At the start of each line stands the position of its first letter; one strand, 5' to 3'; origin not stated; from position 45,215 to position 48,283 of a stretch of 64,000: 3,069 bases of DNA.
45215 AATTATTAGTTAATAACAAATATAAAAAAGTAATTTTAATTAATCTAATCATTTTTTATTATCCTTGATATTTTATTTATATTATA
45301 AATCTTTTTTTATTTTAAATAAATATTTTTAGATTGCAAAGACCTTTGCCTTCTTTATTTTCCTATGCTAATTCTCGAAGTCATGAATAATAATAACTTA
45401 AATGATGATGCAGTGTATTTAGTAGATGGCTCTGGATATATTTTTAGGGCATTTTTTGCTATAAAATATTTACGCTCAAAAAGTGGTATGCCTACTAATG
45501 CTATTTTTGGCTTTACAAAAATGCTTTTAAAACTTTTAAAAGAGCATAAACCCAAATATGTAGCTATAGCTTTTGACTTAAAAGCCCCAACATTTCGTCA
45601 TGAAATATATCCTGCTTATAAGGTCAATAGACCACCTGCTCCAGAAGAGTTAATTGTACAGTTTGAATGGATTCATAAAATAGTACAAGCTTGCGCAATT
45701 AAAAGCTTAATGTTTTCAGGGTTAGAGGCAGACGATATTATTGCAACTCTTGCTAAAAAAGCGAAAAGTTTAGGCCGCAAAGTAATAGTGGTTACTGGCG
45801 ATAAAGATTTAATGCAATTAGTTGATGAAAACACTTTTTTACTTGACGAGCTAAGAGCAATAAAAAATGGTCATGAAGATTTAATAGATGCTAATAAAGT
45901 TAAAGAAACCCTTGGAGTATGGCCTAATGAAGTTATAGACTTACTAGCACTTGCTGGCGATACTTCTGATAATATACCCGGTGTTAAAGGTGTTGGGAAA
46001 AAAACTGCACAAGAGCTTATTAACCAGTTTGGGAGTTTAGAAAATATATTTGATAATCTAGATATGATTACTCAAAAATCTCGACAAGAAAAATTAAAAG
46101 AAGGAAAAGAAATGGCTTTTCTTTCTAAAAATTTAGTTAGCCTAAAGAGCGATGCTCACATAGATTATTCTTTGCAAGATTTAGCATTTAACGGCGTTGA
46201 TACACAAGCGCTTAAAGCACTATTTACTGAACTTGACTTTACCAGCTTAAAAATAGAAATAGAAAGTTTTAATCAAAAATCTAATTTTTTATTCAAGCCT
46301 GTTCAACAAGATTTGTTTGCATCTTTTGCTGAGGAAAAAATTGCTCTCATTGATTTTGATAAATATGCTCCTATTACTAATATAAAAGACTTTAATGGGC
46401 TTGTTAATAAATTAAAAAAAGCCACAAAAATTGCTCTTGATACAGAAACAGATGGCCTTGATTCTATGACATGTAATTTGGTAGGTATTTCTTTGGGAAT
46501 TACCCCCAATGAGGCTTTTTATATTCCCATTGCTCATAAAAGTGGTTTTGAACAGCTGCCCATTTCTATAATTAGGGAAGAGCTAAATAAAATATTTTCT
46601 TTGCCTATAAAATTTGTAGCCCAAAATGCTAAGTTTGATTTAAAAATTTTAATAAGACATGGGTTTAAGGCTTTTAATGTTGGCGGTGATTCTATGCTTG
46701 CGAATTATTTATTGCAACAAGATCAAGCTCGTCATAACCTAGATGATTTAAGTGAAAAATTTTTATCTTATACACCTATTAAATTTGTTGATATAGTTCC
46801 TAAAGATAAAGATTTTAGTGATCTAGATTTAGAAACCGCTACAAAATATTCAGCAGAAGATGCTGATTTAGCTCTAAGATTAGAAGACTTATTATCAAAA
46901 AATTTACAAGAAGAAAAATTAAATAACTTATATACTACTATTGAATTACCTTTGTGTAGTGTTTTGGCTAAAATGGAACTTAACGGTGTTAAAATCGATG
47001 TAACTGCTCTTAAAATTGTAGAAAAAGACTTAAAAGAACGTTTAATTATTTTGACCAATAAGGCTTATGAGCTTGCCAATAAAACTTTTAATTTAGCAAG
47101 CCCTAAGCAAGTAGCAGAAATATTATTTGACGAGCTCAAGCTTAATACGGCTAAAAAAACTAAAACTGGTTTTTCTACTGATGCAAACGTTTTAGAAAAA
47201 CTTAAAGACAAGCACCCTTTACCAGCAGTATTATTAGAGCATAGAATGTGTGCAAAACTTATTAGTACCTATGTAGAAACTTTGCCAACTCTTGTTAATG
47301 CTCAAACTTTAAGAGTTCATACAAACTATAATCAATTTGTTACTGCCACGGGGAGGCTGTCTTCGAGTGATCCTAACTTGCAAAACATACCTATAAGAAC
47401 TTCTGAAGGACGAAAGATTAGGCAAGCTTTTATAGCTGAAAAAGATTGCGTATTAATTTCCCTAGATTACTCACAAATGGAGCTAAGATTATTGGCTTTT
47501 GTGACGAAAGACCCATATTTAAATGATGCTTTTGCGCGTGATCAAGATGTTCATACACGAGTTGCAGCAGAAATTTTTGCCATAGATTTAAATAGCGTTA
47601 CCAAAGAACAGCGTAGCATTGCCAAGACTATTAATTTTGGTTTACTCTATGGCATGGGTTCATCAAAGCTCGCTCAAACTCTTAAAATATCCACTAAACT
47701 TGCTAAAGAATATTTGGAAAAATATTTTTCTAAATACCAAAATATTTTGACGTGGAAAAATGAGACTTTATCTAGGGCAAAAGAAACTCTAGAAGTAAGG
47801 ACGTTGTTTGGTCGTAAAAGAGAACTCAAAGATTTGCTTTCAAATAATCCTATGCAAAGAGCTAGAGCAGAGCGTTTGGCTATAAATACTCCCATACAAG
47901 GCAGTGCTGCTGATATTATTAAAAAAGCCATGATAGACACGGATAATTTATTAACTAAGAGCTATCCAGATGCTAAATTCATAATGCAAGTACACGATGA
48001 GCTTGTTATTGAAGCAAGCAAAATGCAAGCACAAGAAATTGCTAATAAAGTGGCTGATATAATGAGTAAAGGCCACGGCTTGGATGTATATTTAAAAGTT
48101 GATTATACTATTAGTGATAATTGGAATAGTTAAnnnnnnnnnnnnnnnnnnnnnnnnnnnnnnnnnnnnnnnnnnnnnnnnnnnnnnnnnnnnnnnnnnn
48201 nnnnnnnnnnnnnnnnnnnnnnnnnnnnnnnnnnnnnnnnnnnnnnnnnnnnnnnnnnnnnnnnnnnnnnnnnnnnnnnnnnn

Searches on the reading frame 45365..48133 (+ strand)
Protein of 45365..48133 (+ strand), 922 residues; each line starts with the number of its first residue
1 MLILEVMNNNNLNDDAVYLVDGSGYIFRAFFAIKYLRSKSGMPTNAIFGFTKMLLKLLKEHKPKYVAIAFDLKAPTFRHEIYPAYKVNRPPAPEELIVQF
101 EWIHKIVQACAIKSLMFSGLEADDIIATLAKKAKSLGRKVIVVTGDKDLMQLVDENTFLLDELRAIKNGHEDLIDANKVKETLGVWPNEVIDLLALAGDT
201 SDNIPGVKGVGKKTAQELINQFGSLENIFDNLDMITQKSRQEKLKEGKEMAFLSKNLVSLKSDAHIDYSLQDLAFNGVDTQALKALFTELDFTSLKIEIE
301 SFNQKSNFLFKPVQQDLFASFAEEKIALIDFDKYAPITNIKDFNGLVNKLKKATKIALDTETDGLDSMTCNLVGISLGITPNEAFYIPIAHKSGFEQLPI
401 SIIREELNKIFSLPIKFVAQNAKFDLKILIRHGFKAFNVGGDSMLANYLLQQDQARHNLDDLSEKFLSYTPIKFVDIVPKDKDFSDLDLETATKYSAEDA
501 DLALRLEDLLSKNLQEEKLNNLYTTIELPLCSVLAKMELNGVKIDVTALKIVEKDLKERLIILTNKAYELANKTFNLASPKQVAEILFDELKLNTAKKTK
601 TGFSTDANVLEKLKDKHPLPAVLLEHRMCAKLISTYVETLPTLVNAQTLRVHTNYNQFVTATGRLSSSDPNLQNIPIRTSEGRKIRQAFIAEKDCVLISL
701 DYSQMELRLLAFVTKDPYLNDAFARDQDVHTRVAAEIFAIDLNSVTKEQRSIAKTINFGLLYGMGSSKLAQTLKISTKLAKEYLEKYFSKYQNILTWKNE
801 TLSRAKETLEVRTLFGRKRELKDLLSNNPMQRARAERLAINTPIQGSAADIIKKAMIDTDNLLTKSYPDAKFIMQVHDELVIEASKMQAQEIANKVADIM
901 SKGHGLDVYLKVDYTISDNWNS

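Call 80: search_protein_families(library=ncbifam, proteins=[window:45365-48133:+], max_evalue=1e-10)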
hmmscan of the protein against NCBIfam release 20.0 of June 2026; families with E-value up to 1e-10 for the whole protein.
window:45365-48133:+ (922 aa): 14 families
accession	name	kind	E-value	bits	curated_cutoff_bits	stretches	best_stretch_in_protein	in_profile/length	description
NF004397.1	PRK05755.1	equivalog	0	1053.9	720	1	17-921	3-886/889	DNA polymerase I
TIGR00593.1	pola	equivalog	1.5e-279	930.2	600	1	17-921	1-887/890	DNA polymerase I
NF011539.0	PRK14975.1-3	equivalog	1.5e-99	334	640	1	334-921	47-626/628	bifunctional 3'-5' exonuclease/DNA polymerase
NF011547.0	PRK14976.1-4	equivalog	1.9e-78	263.7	305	1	17-300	4-289/291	5'-3' exonuclease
NF011540.0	PRK14975.1-4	equivalog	4.2e-66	223.7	601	1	336-921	5-574/576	bifunctional 3'-5' exonuclease/DNA polymerase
NF011545.0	PRK14976.1-2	equivalog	5.7e-65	219.4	434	1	14-292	6-285/287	5'-3' exonuclease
NF011546.0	PRK14976.1-3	equivalog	6.5e-61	206.2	347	1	16-295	4-286/297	5'-3' exonuclease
NF011541.0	PRK14975.2-1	equivalog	8.1e-55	186.3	871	1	361-901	38-612/645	bifunctional 3'-5' exonuclease/DNA polymerase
NF007017.0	PRK09482.1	equivalog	2.2e-54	184.7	261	1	51-275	35-254/257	flap endonuclease Xni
NF038380.1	phage_DpoZ_1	exception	5.5e-47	160.5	500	1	354-920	3-602/607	aminoadenine-incorporating DNA polymerase DpoZ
NF011542.0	PRK14975.2-2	equivalog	1.6e-41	142.4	1061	1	632-885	485-748/802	bifunctional 3'-5' exonuclease/DNA polymerase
NF011543.0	PRK14975.2-3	equivalog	2.1e-32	112.1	1139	1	629-855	521-752/853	bifunctional 3'-5' exonuclease/DNA polymerase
NF011538.0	PRK14975.1-1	equivalog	6.8e-16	57.8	389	1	615-900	252-528/557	bifunctional 3'-5' exonuclease/DNA polymerase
NF038381.1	phage_DpoZ_2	exception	1.9e-13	49.6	350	1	531-779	319-588/754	aminoadenine-incorporating DNA polymerase DpoZ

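Call 107: find_homologous_proteins(query=window:45365-48133:+, max_evalue=1e-100)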
Query window:45365-48133:+ (922 aa): 7932 proteins with E <= 1e-100 among 8000 candidates; the best 120 are listed.
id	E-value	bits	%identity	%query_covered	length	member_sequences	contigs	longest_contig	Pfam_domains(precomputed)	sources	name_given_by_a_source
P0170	0.0e+0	2019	100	100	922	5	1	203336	PF01612.27,PF01367.26,PF02739.23,PF00476.27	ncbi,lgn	-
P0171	0.0e+0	1178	61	99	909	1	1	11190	PF01612.27,PF01367.26,PF02739.23,PF00476.27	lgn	-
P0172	0.0e+0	1152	62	99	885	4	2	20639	PF01612.27,PF01367.26,PF02739.23,PF00476.27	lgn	-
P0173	0.0e+0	1140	59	99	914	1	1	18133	PF01612.27,PF01367.26,PF02739.23,PF00476.27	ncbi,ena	-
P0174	0.0e+0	1128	59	99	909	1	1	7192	PF01612.27,PF01367.26,PF02739.23,PF00476.27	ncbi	-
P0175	0.0e+0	1119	58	99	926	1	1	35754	PF01612.27,PF01367.26,PF02739.23,PF00476.27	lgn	-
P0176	0.0e+0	1119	58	99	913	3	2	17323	PF01612.27,PF01367.26,PF02739.23,PF00476.27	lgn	-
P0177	0.0e+0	1115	57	99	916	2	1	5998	PF01612.27,PF01367.26,PF02739.23,PF00476.27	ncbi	-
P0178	0.0e+0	1115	58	99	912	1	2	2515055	PF01612.27,PF01367.26,PF02739.23,PF00476.27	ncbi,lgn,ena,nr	ncbi:MAG: DNA polymerase I [Myxococcales bacterium]|nr:DNA polymerase I [Myxococcales bacterium] USN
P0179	0.0e+0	1109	57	99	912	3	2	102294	PF01612.27,PF01367.26,PF02739.23,PF00476.27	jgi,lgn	-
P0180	0.0e+0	1109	59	99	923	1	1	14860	PF01612.27,PF01367.26,PF02739.23,PF00476.27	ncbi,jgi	jgi:DNA polymerase-1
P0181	0.0e+0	1108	58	99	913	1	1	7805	PF01612.27,PF01367.26,PF02739.23,PF22619.3,PF00476.27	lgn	-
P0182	0.0e+0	1104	58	99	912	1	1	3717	PF01612.27,PF01367.26,PF02739.23,PF22619.3,PF00476.27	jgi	jgi:DNA polymerase-1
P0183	0.0e+0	1102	56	99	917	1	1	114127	PF01612.27,PF01367.26,PF02739.23,PF00476.27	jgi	jgi:DNA polymerase I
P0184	0.0e+0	1099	57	99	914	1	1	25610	PF01612.27,PF01367.26,PF02739.23,PF00476.27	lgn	-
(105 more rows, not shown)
